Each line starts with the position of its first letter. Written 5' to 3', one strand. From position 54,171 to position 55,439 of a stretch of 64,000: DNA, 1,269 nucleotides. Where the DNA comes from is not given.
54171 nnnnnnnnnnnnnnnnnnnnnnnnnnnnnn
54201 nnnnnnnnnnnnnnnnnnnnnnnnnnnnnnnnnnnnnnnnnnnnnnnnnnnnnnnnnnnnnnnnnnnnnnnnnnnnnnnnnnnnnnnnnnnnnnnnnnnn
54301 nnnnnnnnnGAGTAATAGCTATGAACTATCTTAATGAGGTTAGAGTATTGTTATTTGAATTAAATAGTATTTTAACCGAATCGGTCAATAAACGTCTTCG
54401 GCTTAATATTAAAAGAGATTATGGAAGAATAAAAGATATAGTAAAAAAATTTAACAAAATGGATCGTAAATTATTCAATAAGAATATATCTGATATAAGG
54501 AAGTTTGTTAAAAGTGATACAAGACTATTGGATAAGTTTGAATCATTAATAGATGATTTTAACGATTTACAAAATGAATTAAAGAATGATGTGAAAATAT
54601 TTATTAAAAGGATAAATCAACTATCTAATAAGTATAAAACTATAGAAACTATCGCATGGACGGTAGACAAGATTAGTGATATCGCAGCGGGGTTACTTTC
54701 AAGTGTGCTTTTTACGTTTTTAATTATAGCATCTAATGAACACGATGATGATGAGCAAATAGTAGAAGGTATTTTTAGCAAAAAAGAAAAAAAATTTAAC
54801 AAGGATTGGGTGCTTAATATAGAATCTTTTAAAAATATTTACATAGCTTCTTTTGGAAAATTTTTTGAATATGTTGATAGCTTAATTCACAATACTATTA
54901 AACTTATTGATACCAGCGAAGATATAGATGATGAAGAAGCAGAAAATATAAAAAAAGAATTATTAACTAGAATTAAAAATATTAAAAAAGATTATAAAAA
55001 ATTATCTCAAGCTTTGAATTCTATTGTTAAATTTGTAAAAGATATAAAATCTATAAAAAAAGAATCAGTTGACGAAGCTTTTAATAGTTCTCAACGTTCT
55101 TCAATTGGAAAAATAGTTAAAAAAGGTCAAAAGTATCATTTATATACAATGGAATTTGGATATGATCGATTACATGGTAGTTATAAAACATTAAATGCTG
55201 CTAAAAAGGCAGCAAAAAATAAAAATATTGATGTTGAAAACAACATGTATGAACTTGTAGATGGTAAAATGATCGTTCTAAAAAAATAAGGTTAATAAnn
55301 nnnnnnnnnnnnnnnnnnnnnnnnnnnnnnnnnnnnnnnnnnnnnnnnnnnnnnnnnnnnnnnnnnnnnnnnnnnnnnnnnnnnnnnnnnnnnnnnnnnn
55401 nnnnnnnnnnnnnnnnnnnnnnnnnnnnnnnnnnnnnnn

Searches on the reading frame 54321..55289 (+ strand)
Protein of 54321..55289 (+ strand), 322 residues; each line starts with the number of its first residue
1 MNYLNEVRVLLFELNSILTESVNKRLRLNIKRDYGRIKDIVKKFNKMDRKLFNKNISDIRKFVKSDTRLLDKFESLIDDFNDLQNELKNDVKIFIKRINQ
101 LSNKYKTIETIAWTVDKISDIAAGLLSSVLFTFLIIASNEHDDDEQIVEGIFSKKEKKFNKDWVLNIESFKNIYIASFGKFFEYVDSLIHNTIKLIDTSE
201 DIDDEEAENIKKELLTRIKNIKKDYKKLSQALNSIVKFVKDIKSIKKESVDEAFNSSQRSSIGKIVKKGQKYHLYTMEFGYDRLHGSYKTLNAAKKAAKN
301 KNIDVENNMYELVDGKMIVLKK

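Call 56: search_protein_families(library=pfam, proteins=[window:54321-55289:+], max_evalue=0.05)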
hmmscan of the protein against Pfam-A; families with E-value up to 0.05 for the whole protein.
window:54321-55289:+ (322 aa): 11 families
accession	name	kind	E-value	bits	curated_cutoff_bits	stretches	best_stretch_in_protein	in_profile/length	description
PF00804.31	Syntaxin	-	8.1e-05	22.9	26.7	0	42-98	71-127/157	Syntaxin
PF01544.23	CorA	-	0.00067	19.5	27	1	179-264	114-196/292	CorA-like Mg2+ transporter protein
PF01591.24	6PF2K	-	0.0019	18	27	1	186-248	136-198/223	6-phosphofructo-2-kinase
PF09177.16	STX6_10_61_N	-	0.0056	17.6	29.4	0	188-248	20-79/99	Syntaxin 6/10/61, N-terminal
PF24564.1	DUF7605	-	0.0063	16.9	27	0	162-247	57-135/183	Domain of unknown function (DUF7605)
PF04179.17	Init_tRNA_PT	-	0.016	15.9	22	0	216-263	5-53/114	Rit1 DUSP-like domain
PF23130.1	IcmW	-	0.024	15.2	27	0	181-244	11-74/144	IcmW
PF24270.1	HTH_Cmi2_C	-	0.025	15.2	27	0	29-128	20-111/125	Cmi2, C-terminal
PF13012.11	MitMem_reg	-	0.03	14.6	26.6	0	205-246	18-55/113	Maintenance of mitochondrial structure and function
PF24611.2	Spectrin_Anc-1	-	0.032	14.9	33.2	0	60-123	14-77/115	Nuclear anchorage protein 1, spectrin-like repeat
PF10157.14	BORCS6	-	0.032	14.8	35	0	173-223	47-95/101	BLOC-1-related complex sub-unit 6 C-terminal helix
